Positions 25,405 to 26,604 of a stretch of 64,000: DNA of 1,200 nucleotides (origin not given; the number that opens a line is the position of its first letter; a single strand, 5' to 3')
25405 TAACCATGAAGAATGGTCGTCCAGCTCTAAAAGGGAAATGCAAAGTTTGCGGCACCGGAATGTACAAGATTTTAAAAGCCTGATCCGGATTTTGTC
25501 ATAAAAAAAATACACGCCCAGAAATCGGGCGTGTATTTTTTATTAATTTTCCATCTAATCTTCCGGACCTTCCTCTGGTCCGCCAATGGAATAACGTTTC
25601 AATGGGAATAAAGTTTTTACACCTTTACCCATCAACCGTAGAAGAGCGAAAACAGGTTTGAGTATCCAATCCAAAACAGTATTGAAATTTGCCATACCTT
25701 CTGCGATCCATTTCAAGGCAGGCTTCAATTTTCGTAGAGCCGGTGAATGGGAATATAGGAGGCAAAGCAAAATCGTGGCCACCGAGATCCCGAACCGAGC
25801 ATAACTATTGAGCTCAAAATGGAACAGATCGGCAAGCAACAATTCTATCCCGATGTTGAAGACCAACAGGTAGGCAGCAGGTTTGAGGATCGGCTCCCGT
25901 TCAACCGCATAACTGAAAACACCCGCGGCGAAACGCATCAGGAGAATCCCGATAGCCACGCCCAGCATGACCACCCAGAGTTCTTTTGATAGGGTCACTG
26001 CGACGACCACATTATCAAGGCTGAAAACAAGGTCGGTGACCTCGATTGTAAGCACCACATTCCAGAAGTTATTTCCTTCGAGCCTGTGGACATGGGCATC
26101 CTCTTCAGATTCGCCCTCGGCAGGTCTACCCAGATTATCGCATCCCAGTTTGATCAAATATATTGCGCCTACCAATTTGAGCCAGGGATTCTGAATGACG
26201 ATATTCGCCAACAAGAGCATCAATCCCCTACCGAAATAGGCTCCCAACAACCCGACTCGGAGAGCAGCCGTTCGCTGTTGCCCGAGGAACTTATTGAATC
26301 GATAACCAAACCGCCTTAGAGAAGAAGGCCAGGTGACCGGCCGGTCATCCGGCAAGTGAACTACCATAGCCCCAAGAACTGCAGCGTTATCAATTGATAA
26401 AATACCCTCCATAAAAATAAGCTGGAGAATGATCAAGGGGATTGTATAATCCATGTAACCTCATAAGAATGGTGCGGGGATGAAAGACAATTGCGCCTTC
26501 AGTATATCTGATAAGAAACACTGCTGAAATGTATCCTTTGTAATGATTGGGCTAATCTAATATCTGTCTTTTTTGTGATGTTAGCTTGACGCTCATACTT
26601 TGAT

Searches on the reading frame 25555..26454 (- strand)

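Call 77: search_protein_families(library=pfam, proteins=[window:25555-26454:-], max_evalue=0.00001)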
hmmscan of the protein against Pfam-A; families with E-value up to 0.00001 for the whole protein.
window:25555-26454:- (299 aa): 1 family
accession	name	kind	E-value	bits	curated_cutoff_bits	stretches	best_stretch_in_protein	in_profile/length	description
PF03741.22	TerC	-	7.7e-40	137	27.8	1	53-207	22-176/178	Integral membrane protein TerC family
